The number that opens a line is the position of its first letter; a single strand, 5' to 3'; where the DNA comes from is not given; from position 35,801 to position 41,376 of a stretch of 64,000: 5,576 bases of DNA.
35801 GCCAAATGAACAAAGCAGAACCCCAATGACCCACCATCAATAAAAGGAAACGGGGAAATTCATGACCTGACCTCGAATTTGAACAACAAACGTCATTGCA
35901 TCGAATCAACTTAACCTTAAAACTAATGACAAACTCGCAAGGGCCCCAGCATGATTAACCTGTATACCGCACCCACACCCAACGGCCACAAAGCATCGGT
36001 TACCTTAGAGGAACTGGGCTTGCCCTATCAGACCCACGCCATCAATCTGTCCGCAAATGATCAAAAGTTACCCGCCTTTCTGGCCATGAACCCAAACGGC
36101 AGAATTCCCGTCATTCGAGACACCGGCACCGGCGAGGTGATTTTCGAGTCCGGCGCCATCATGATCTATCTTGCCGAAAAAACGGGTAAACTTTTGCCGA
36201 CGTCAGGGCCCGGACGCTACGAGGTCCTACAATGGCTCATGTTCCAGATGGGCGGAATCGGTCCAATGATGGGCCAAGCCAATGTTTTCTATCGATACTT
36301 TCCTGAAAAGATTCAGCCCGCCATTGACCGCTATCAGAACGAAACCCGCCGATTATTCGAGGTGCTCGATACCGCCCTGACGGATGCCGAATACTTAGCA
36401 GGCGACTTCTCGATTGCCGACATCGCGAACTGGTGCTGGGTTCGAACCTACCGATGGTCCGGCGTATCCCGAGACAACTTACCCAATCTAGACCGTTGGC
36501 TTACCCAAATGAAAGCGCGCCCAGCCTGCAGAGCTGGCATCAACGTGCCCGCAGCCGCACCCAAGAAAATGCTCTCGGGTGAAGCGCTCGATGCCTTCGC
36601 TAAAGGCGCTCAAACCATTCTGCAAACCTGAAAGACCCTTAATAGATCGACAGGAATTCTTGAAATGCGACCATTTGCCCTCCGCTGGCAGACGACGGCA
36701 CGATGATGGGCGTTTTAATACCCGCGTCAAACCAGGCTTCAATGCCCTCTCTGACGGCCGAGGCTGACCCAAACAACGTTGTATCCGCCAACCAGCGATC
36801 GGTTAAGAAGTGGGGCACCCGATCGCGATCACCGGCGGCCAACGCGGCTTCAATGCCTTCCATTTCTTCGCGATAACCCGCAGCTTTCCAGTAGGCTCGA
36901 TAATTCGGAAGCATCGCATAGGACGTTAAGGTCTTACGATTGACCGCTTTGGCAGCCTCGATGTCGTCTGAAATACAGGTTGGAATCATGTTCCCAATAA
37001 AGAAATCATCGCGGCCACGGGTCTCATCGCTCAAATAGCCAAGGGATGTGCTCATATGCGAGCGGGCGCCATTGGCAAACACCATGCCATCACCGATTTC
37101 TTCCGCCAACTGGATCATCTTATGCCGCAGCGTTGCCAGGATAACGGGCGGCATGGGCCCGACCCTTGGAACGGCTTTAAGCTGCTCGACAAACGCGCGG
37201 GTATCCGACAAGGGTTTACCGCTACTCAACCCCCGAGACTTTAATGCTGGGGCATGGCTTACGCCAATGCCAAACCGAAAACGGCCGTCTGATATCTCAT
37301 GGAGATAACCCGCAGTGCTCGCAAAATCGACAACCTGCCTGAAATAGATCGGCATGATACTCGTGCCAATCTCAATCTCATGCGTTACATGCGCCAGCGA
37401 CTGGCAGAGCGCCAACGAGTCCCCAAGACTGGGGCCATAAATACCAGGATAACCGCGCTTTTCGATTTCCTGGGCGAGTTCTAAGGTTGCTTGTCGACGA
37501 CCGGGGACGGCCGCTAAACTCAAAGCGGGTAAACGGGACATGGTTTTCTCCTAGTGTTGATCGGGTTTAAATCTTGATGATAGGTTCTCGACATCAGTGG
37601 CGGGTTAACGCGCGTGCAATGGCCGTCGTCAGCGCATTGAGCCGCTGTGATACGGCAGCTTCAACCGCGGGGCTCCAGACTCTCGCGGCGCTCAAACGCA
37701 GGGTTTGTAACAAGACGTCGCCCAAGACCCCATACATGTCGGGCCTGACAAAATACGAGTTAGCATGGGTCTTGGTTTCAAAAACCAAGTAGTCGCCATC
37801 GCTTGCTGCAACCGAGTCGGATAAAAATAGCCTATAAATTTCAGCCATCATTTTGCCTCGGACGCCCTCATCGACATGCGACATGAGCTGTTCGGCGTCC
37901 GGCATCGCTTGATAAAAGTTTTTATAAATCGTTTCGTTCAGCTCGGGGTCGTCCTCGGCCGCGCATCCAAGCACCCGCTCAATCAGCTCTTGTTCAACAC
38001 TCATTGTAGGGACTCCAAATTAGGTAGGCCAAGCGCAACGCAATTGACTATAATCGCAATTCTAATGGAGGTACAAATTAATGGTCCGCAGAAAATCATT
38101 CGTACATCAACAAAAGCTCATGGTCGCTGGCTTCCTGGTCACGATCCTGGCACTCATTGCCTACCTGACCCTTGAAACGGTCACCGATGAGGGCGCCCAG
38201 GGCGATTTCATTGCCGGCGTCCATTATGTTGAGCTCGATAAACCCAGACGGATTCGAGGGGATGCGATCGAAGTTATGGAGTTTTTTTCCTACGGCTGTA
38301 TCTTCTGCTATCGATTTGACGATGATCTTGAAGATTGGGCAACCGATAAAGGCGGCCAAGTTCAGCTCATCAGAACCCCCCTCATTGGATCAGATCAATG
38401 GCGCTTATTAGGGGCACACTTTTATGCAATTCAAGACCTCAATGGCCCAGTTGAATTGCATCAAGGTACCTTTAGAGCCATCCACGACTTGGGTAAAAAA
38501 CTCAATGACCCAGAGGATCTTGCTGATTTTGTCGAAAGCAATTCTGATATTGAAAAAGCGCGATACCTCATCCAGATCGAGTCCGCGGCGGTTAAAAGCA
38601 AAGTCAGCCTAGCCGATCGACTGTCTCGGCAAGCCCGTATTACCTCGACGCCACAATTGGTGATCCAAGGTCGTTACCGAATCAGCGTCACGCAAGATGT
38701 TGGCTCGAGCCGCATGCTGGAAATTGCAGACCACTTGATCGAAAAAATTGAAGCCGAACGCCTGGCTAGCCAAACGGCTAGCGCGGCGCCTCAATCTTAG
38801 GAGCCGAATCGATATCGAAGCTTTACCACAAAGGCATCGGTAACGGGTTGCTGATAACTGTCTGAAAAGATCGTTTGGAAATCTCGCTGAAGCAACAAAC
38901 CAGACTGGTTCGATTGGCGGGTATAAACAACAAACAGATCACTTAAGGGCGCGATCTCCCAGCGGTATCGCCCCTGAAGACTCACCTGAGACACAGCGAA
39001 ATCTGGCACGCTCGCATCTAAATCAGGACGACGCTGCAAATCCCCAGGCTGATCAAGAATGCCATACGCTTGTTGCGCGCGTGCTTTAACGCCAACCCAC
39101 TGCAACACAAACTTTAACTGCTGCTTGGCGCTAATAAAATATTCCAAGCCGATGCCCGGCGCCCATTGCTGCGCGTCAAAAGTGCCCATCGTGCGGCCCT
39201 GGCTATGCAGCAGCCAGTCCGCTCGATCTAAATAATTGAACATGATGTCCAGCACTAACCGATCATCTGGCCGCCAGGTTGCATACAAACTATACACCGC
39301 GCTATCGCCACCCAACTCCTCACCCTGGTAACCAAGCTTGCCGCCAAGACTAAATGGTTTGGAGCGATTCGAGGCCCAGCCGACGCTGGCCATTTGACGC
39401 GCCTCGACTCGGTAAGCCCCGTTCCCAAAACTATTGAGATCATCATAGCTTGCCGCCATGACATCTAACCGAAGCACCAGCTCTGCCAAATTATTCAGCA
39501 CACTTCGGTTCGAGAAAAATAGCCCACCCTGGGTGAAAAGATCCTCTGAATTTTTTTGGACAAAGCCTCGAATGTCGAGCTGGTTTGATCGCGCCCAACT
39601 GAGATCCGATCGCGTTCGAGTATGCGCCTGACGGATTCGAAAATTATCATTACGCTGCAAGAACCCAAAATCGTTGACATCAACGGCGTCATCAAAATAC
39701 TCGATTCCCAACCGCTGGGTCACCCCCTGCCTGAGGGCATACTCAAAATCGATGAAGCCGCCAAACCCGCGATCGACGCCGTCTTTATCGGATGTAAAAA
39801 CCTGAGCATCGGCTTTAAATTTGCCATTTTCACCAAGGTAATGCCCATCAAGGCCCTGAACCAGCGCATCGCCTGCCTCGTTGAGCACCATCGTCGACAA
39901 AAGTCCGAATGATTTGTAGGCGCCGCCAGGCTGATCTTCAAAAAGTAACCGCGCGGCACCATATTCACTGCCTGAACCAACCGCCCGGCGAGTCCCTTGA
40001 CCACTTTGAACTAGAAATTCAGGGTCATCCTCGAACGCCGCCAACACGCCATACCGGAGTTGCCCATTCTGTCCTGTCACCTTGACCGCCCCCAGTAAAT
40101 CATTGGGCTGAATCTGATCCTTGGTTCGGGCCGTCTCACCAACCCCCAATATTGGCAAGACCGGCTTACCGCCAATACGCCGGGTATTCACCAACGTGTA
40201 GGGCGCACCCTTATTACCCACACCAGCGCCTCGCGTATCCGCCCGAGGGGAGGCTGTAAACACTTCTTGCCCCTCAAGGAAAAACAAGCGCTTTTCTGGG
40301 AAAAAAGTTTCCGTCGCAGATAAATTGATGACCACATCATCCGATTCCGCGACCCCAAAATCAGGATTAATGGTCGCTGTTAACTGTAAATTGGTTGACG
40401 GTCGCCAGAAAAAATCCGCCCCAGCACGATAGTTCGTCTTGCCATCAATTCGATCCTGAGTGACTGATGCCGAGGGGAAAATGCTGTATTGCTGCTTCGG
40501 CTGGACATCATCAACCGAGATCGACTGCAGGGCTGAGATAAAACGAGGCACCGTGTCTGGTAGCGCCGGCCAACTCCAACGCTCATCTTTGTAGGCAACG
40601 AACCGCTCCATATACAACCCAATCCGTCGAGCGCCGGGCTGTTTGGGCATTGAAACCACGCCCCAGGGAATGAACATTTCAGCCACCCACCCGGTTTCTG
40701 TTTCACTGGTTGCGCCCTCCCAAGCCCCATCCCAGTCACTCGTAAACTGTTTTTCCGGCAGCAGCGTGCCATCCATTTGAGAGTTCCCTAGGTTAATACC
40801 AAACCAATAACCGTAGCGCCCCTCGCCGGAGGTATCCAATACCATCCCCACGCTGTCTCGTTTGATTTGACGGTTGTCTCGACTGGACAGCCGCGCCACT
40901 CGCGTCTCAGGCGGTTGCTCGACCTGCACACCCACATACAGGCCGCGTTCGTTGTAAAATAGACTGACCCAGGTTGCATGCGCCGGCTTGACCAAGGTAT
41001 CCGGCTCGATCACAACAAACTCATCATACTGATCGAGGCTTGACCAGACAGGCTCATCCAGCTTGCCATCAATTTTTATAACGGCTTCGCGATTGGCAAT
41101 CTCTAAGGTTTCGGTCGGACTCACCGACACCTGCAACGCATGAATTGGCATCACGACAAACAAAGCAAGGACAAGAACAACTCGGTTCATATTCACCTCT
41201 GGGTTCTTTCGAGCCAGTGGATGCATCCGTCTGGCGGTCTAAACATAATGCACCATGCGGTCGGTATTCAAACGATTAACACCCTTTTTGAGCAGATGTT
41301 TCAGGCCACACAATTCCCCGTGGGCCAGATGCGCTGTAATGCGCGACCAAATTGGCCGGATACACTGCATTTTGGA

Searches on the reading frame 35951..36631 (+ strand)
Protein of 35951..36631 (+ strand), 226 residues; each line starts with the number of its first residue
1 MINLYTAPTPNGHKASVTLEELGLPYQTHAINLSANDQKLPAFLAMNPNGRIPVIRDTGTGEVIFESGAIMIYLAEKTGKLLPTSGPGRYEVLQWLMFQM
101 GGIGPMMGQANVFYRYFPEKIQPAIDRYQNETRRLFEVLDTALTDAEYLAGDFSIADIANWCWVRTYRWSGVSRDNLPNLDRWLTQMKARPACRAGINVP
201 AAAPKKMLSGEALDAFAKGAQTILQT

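Call 6: search_protein_families(library=pfam, proteins=[window:35951-36631:+])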
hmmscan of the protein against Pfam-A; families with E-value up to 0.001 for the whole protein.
window:35951-36631:+ (226 aa): 5 families
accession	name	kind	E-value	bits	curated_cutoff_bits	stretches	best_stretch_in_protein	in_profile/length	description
PF02798.26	GST_N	-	1.7e-14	54.3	20.9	1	3-76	4-76/76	Glutathione S-transferase, N-terminal domain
PF13409.12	GST_N_2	-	3.8e-14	53.5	25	1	10-76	3-69/70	Glutathione S-transferase, N-terminal domain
PF13417.12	GST_N_3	-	9.8e-12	45.5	22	1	4-78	1-71/75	Glutathione S-transferase, N-terminal domain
PF00043.30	GST_C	-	3.8e-08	33.9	20.7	1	114-191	11-93/93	Glutathione S-transferase, C-terminal domain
PF13410.11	GST_C_2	-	0.00019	21.9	24.9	1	122-184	1-67/69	Glutathione S-transferase, C-terminal domain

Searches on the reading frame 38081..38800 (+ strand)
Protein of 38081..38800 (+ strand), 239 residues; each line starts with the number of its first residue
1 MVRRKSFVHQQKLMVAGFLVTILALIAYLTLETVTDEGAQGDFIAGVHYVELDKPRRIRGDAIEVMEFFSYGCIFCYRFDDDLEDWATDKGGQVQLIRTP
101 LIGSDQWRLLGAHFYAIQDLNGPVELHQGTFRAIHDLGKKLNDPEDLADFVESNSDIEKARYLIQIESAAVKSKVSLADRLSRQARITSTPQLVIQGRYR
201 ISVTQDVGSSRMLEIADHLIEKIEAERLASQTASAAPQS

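Call 20: search_protein_families(library=pfam, proteins=[window:38081-38800:+], max_evalue=0.00001)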
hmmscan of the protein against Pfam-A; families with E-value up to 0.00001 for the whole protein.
window:38081-38800:+ (239 aa): 1 family
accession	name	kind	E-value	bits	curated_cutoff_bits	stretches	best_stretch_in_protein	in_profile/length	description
PF01323.26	DSBA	-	9.7e-08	32.4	25.6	0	65-219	2-190/191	DSBA-like thioredoxin domain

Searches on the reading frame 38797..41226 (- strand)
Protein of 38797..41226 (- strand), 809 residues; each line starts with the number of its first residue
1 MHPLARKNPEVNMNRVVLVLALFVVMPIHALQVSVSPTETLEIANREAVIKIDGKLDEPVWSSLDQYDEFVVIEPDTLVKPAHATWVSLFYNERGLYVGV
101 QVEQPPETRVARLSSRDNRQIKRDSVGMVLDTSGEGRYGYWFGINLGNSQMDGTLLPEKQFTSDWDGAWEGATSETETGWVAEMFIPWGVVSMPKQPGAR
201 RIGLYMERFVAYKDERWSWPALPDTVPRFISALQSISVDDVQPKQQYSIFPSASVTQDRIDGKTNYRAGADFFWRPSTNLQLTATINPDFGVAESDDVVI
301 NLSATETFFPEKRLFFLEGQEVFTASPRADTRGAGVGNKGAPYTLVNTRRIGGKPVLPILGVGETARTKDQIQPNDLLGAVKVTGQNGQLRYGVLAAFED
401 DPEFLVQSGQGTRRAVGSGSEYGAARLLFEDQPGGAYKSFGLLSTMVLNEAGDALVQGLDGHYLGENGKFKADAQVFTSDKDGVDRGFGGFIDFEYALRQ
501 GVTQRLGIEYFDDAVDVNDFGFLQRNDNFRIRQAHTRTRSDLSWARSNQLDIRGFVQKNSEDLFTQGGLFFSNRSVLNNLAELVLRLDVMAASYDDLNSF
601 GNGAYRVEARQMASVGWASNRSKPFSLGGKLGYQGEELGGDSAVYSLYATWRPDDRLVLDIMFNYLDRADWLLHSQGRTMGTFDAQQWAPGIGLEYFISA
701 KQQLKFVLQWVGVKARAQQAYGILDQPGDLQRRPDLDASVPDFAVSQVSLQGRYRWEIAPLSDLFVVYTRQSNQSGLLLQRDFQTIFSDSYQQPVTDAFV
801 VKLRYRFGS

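Call 20: search_protein_families(library=pfam, proteins=[window:38797-41226:-], max_evalue=0.00001)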
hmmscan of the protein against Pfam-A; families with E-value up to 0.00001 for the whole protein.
window:38797-41226:- (809 aa): 1 family
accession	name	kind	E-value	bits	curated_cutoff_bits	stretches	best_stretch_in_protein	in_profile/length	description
PF19313.5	DUF5916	-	2.2e-34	119.6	22.6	1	250-805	8-561/572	Domain of unknown function (DUF5916)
